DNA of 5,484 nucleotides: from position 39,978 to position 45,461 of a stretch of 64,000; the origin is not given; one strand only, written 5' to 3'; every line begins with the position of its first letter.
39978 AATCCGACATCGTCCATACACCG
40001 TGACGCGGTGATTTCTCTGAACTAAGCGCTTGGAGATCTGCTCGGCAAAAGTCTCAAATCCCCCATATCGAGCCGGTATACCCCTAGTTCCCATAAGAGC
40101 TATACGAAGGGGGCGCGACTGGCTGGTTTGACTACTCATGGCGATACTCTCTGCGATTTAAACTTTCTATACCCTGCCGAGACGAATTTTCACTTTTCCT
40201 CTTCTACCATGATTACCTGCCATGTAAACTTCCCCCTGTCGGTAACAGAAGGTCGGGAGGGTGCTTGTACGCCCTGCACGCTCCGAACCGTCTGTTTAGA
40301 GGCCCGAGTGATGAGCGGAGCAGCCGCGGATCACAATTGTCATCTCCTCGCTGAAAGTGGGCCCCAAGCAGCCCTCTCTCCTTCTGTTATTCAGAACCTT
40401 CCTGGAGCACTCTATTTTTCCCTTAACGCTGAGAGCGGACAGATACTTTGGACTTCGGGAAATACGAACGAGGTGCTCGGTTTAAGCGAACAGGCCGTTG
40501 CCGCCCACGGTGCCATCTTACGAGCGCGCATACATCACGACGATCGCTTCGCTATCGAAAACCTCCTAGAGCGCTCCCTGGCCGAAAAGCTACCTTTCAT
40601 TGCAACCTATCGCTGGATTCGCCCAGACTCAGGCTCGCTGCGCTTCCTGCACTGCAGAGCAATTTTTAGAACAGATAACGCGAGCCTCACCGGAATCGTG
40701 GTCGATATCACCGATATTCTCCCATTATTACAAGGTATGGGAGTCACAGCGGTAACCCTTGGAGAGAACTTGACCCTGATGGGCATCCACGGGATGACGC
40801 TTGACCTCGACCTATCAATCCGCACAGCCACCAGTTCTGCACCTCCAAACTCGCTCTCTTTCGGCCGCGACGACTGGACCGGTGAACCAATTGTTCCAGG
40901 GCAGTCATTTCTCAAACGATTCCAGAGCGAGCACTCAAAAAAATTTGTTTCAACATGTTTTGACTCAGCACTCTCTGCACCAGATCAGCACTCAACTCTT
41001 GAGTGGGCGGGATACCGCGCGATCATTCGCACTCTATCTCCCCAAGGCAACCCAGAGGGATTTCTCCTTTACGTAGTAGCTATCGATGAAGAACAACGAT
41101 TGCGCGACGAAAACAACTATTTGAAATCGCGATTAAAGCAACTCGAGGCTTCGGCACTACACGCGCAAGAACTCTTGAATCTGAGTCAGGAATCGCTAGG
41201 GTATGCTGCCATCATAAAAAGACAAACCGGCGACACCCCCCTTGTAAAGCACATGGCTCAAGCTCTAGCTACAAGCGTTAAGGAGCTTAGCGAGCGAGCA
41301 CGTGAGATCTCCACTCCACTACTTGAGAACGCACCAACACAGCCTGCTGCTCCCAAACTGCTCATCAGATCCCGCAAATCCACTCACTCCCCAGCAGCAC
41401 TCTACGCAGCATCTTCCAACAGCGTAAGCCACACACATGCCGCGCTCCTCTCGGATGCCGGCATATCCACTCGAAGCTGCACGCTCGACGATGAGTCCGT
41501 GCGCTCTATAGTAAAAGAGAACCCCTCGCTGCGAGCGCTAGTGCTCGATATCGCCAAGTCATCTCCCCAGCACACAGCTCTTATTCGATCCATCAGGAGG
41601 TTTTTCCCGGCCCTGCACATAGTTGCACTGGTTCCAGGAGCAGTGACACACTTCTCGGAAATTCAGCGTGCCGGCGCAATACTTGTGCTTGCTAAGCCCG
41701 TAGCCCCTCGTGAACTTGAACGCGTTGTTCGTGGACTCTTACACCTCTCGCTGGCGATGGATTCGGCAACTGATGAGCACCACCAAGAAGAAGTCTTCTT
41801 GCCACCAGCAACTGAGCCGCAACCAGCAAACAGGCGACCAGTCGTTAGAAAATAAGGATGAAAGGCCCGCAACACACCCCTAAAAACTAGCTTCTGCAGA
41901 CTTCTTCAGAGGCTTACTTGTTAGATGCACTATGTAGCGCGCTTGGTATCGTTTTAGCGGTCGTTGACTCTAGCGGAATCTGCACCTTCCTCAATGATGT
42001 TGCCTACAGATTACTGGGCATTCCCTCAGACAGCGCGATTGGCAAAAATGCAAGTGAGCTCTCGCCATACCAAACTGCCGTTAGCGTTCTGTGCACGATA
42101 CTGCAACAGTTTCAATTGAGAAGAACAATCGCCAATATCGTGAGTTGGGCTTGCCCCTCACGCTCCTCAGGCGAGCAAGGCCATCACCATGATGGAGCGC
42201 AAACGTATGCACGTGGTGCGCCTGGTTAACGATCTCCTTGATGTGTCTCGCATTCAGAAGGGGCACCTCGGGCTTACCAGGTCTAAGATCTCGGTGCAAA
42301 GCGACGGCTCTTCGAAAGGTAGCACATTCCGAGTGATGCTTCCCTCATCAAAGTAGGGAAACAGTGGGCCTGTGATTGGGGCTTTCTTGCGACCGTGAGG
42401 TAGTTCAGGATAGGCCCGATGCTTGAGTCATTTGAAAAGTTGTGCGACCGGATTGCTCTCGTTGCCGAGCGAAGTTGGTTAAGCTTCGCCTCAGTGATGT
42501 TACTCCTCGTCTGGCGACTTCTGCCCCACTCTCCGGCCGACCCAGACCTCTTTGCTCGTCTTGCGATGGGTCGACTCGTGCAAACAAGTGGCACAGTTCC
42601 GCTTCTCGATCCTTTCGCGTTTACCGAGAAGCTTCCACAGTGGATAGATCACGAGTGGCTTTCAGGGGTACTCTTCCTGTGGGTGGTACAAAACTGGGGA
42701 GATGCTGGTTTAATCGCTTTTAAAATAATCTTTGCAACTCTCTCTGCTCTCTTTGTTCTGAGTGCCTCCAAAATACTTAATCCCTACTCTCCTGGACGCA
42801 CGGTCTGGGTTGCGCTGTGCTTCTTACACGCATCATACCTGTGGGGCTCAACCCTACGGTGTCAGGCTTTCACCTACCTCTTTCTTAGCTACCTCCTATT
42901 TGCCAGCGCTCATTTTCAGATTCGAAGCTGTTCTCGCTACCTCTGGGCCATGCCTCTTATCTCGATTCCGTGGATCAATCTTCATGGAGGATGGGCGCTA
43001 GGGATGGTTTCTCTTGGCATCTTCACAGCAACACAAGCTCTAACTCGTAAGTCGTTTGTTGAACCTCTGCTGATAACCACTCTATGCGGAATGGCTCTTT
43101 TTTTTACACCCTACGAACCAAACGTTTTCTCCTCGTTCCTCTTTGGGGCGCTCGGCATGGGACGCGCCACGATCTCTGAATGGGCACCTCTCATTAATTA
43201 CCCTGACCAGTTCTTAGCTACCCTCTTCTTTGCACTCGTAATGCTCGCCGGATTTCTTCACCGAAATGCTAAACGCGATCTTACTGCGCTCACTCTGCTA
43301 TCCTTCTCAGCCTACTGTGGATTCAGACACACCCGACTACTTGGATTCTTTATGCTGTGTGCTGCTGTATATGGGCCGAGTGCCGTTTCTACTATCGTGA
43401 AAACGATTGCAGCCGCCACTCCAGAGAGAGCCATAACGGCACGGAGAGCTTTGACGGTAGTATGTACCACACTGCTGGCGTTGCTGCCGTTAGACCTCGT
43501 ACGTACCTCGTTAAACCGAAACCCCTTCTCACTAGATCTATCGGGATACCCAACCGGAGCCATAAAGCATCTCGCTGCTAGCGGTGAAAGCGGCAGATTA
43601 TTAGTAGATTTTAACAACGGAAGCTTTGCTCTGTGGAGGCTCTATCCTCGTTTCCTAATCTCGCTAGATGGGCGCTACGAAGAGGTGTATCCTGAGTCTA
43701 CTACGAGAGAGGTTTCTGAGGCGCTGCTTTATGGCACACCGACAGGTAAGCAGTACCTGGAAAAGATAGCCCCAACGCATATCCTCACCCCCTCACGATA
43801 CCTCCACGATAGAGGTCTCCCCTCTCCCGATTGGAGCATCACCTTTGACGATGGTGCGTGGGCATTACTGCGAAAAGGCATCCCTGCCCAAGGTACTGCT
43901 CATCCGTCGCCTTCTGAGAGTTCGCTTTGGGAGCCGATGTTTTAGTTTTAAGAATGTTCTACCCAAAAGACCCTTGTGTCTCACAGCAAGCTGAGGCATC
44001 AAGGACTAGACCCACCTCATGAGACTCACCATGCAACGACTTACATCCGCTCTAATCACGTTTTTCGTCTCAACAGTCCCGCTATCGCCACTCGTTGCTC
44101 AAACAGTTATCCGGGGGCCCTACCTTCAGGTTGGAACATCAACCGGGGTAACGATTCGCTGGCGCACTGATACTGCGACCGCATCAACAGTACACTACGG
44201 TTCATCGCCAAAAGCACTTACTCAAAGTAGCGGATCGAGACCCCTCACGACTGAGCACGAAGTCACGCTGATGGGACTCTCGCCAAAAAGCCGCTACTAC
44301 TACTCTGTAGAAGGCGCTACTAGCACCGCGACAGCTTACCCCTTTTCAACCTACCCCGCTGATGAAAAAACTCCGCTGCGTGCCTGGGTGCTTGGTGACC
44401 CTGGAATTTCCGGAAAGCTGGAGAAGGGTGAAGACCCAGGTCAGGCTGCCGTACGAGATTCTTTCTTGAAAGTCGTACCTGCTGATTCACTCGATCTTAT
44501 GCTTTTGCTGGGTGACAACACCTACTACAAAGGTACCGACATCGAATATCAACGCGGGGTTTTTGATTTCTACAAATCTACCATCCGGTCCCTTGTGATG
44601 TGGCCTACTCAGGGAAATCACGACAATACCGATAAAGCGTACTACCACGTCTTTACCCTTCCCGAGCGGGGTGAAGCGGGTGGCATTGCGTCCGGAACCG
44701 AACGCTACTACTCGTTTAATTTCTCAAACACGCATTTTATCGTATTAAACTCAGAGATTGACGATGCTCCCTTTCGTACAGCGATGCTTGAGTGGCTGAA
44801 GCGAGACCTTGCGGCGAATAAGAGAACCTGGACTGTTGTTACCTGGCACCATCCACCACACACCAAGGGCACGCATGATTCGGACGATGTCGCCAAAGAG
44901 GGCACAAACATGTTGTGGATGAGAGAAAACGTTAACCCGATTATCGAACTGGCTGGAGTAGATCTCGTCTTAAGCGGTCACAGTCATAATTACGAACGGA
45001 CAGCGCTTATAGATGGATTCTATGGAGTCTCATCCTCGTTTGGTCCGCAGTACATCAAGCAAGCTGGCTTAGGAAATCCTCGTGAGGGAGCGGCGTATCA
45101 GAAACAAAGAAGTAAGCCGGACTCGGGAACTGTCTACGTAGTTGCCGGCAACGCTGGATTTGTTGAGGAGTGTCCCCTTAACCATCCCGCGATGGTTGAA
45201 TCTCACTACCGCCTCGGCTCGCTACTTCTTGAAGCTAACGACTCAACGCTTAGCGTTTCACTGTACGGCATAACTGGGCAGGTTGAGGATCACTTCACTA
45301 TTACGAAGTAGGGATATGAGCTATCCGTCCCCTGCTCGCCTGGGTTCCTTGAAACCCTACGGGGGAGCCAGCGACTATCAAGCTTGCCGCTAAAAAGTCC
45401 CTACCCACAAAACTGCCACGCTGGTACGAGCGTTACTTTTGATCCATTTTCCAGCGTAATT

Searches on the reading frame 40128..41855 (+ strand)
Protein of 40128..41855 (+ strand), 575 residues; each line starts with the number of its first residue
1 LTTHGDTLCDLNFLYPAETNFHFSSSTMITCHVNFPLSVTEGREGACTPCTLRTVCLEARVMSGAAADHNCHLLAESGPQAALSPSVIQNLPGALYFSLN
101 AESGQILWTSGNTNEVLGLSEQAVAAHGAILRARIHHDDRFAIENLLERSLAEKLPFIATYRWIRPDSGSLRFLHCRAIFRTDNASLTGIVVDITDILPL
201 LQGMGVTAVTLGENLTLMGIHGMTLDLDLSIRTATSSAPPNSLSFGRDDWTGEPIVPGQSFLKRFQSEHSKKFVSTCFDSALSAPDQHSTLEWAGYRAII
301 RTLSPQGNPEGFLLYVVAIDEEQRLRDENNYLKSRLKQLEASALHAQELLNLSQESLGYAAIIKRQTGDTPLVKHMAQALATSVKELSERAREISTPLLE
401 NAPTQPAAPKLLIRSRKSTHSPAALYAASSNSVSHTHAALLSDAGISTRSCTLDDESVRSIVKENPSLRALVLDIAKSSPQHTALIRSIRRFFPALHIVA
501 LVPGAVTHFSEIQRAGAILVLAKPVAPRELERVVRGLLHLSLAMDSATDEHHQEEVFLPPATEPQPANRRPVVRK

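Call 9: search_protein_families(library=pfam, proteins=[window:40128-41855:+], max_evalue=0.001)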
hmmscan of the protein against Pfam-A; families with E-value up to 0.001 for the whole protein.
window:40128-41855:+ (575 aa): 1 family
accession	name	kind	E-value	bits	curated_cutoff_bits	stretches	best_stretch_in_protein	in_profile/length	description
PF08447.18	PAS_3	-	1.1e-06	29.3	25.6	1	109-184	4-79/89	PAS fold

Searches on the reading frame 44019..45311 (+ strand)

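Call 9: search_protein_families(library=pfam, proteins=[window:44019-45311:+], max_evalue=0.001)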
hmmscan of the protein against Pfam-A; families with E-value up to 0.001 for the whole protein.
window:44019-45311:+ (430 aa): 2 families
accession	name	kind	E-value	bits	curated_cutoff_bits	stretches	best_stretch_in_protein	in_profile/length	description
PF00149.33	Metallophos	-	3.2e-14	54.2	21.5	1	121-325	2-191/191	Calcineurin-like phosphoesterase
PF16656.11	Pur_ac_phosph_N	-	3.4e-09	37.6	30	1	35-111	5-93/93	Purple acid Phosphatase, N-terminal domain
